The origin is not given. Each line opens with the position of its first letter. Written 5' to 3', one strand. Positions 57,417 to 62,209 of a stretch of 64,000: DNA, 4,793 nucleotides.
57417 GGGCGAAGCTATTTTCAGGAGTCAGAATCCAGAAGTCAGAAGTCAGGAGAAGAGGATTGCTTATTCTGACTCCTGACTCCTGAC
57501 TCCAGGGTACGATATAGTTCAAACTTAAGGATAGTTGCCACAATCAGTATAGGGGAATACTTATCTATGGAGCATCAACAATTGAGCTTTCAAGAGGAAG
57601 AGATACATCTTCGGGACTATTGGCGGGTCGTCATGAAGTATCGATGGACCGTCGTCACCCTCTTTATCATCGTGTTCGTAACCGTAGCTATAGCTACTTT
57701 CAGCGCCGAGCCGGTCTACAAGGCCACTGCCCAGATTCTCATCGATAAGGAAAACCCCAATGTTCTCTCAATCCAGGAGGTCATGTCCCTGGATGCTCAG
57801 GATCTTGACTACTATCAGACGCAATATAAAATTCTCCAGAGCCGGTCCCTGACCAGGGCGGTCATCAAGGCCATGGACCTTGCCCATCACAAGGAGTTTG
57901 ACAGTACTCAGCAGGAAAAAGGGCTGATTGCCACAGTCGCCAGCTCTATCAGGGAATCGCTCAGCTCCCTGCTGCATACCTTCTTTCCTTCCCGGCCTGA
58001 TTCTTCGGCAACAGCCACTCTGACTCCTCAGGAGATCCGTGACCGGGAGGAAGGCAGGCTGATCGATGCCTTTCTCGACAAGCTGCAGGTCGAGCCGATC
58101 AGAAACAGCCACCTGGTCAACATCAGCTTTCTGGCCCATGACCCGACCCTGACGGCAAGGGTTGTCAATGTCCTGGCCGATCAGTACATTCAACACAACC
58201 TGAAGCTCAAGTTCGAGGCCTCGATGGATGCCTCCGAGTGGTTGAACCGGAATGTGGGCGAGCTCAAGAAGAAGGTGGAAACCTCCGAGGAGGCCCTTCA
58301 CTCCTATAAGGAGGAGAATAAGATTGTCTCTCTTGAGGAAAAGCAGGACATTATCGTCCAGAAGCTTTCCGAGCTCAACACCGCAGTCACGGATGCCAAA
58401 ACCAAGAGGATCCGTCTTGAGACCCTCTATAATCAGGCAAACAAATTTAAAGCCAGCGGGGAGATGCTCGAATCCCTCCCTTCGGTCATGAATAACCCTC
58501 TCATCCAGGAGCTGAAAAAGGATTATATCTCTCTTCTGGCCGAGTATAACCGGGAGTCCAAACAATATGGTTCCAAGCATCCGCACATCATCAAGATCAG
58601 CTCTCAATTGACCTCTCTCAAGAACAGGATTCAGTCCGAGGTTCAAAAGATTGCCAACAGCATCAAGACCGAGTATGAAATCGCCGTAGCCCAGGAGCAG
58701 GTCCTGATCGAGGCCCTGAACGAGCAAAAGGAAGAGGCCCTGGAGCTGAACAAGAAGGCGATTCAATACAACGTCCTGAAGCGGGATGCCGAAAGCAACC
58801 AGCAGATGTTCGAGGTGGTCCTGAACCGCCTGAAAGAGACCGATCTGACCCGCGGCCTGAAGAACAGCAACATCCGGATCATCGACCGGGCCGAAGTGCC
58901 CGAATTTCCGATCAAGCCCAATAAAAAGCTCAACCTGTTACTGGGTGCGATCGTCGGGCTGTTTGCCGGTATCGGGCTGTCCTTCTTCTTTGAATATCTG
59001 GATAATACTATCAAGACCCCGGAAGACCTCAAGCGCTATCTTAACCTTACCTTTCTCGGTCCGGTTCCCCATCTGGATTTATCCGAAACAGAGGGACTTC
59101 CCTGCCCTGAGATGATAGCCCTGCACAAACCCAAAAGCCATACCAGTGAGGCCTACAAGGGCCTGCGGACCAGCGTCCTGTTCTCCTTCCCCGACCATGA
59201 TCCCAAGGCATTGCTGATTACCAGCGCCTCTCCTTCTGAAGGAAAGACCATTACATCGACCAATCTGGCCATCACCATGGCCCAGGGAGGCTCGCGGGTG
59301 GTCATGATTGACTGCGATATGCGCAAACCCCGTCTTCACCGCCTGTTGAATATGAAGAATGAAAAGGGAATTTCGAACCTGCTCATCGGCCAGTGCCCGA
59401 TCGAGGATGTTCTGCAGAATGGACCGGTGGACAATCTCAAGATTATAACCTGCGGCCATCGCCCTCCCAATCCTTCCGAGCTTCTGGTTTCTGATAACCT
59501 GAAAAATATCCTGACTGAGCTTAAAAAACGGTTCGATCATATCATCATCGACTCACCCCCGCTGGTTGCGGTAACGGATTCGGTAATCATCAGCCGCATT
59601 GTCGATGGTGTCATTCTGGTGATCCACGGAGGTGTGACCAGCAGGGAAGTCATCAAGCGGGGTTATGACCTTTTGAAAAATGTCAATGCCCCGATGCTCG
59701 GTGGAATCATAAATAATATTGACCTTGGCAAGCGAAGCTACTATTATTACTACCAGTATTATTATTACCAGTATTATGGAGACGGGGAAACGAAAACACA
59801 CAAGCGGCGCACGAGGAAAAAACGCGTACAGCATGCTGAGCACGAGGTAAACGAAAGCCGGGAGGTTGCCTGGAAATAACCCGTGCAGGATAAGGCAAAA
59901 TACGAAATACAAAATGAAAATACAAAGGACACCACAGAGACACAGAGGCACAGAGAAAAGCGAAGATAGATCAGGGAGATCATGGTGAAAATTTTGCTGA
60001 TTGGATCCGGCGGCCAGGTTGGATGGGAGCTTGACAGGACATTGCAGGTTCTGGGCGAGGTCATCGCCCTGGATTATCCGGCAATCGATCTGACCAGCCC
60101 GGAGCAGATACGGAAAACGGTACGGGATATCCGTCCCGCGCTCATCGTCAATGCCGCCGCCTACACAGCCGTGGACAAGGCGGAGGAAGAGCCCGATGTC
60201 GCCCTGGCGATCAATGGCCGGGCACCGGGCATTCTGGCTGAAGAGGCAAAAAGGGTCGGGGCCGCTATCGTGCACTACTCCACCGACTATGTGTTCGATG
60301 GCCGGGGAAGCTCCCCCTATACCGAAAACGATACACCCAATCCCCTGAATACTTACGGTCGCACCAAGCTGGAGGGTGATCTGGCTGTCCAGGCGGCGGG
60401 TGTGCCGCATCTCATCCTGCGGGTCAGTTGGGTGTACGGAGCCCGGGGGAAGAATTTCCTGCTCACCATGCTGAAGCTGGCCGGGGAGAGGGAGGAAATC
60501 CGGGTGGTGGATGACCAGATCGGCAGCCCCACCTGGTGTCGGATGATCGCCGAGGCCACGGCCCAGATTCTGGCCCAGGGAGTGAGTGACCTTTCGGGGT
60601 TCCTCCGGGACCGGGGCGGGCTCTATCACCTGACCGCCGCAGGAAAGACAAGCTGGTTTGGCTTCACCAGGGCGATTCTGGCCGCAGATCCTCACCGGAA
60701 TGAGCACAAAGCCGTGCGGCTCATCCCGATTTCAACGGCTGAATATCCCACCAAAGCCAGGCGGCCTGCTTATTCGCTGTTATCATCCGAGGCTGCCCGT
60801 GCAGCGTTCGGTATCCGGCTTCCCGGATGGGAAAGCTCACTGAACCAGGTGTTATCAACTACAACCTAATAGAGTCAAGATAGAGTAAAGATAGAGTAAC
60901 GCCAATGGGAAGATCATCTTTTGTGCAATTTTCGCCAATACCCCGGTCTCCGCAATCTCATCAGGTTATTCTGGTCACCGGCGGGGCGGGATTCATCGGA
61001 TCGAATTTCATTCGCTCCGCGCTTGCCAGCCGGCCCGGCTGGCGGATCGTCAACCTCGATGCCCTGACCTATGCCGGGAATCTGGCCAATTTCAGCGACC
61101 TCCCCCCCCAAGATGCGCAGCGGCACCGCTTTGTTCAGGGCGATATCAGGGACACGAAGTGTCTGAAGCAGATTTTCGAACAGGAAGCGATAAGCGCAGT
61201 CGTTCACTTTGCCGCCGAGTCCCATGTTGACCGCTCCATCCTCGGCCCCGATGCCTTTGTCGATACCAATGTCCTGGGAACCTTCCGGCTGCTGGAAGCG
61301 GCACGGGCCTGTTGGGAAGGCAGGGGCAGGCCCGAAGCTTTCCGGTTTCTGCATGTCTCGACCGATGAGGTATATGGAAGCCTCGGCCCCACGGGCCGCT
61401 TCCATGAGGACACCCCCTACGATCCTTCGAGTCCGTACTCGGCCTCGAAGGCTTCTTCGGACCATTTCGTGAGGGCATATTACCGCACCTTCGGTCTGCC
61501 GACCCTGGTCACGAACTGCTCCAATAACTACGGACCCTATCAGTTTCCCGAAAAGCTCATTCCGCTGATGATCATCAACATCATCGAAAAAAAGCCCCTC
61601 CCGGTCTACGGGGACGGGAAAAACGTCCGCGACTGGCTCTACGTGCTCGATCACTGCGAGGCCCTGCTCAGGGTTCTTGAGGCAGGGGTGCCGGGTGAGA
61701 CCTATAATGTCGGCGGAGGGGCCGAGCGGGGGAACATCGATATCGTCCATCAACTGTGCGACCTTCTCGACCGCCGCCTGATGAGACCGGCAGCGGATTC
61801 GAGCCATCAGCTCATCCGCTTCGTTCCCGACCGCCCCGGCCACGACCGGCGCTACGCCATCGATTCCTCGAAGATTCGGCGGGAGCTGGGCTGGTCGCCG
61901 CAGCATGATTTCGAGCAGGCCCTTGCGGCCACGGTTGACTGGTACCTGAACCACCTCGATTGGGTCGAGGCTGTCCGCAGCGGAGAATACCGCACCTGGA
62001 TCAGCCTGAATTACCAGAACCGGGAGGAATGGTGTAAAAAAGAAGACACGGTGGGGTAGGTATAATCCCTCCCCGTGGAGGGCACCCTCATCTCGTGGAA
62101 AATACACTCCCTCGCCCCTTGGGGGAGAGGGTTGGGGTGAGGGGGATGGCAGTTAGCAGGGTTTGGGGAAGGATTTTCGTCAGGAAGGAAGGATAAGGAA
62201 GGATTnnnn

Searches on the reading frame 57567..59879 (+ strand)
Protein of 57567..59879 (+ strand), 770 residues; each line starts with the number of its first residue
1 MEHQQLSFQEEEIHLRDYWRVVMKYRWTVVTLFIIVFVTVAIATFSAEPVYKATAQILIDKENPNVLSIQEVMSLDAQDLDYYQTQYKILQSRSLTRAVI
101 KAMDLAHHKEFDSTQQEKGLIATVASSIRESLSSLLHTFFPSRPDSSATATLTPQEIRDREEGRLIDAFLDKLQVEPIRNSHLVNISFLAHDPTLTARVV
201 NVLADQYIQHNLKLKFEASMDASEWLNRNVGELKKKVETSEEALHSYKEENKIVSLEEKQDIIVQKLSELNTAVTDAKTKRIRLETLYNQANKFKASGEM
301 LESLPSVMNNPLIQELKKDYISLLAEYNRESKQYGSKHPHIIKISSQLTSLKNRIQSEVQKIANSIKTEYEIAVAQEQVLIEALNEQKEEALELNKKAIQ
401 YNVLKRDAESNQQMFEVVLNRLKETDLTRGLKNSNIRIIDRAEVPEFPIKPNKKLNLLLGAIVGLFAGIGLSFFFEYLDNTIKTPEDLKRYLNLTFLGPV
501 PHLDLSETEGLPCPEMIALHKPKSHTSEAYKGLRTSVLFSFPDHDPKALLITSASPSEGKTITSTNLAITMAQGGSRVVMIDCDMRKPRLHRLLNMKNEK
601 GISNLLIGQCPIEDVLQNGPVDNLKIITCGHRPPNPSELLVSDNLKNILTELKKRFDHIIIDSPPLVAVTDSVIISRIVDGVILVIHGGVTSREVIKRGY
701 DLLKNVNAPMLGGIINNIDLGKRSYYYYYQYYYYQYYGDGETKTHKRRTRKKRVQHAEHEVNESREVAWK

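Call 8: search_protein_families(library=pfam, proteins=[window:57567-59879:+], max_evalue=0.001)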
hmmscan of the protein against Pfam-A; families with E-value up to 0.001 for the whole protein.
window:57567-59879:+ (770 aa): 6 families
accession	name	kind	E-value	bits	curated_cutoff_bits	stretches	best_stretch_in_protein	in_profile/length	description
PF13807.11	GNVR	-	3.1e-16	59.5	27.7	1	404-473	9-78/82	G-rich domain on putative tyrosine kinase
PF13614.12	AAA_31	-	4.5e-14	53.2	27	1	559-693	14-154/177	AAA domain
PF02706.20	Wzz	-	1.4e-11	45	25.5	1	11-102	1-90/91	Chain length determinant protein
PF10609.15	ParA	-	2.6e-10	40.6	27.1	1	549-718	6-174/246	NUBPL iron-transfer P-loop NTPase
PF01656.29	CbiA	-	3.7e-07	30.6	25.4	1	551-662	3-54/125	CobQ/CobB/MinD/ParA nucleotide binding domain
PF09140.17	MipZ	-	3.7e-05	23.6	20.7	1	558-664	12-108/262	ATPase MipZ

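Call 35: search_protein_families(library=ncbifam, proteins=[window:57567-59879:+], max_evalue=0.001)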
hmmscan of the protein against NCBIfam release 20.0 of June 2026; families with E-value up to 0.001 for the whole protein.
window:57567-59879:+ (770 aa): 18 families
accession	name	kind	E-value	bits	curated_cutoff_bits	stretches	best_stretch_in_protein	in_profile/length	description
TIGR01005.1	eps_transp_fam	subfamily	9.5e-101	338.2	411.7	2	10-504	1-481/754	exopolysaccharide transport protein family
NF008568.0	PRK11519.1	equivalog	1.7e-71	241.4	1068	3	341-739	313-718/720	tyrosine-protein kinase Wzc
NF007350.0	PRK09841.1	equivalog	2.2e-71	241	1248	3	517-736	502-720/726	tyrosine-protein kinase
TIGR03017.1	EpsF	equivalog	1.9e-70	237.8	422.75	2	165-498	115-441/444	chain length determinant protein EpsF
TIGR01007.1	eps_fam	subfamily_domain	5.1e-59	199.2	108.05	1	528-731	1-203/204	polysaccharide biosynthesis tyrosine autokinase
TIGR03018.1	pepcterm_TyrKin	hypoth_equivalog_domain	2.6e-42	144.5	230.65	1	517-707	2-200/207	XrtA-associated tyrosine autokinase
TIGR03007.1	pepcterm_ChnLen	equivalog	1.3e-39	135.8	278.85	2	159-503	99-463/498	XrtA system polysaccharide chain length determinant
TIGR03029.1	EpsG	equivalog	1.4e-35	122.8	313.8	1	502-716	59-273/274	chain length determinant protein tyrosine kinase EpsG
TIGR01006.1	polys_exp_MPA1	subfamily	6e-17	61.8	296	1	421-504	142-225/226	CspC family polysaccharide chain length determinant protein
TIGR01969.1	minD_arch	subfamily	1.6e-13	50.4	201.75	1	551-718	5-170/251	cell division ATPase MinD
TIGR01968.1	minD_bact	equivalog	3.9e-12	46.1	212.9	1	547-673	2-129/261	septum site-determining protein MinD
NF041136.1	MrpORP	equivalog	2.8e-07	30.2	450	1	548-718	7-177/365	iron-sulfur cluster carrier protein MrpORP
NF041546.1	ParA_partition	equivalog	9.6e-07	28.5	180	0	559-586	12-39/203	ParA family partition ATPase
TIGR01010.1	BexC_CtrB_KpsE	subfamily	5.3e-06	25.8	437.5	1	159-290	109-239/362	polysaccharide export inner-membrane protein, BexC/CtrB/KpsE family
NF008079.0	PRK10818.1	equivalog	9.7e-05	21.8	508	1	549-690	5-147/270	septum site-determining protein MinD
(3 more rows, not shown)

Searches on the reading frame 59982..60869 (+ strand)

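Call 8: search_protein_families(library=pfam, proteins=[window:59982-60869:+], max_evalue=0.001)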
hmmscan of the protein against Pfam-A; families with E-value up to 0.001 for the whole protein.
window:59982-60869:+ (295 aa): 4 families
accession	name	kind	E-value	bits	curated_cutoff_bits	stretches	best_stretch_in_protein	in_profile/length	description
PF04321.23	RmlD_sub_bind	-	8.1e-103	343.9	27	1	3-293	2-284/287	RmlD substrate binding domain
PF01370.27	Epimerase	-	3.3e-18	66.4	20.9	1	4-178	1-204/240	NAD dependent epimerase/dehydratase family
PF16363.11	GDP_Man_Dehyd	-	9.7e-11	42.1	27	1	35-138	59-166/332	GDP-mannose 4,6 dehydratase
PF07993.18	NAD_binding_4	-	0.00086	19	20.1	0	54-154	91-210/258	Male sterility protein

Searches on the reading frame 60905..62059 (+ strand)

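Call 8: search_protein_families(library=pfam, proteins=[window:60905-62059:+], max_evalue=0.001)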
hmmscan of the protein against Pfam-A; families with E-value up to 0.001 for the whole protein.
window:60905-62059:+ (384 aa): 6 families
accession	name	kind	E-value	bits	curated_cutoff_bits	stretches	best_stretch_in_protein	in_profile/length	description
PF16363.11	GDP_Man_Dehyd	-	8e-92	308.6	27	1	23-341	1-330/332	GDP-mannose 4,6 dehydratase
PF01370.27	Epimerase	-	1.3e-67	228.2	20.9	1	22-270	1-240/240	NAD dependent epimerase/dehydratase family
PF01073.25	3Beta_HSD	-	9.3e-14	51.5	22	1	23-247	1-218/280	3-beta hydroxysteroid dehydrogenase/isomerase family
PF02719.21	Polysacc_synt_2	-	4.9e-13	49.3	20.2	1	22-136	1-118/293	Polysaccharide biosynthesis protein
PF04321.23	RmlD_sub_bind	-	4.7e-12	46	27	1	22-193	3-140/287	RmlD substrate binding domain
PF07993.18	NAD_binding_4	-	1e-09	38.4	20.1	1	24-207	1-206/258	Male sterility protein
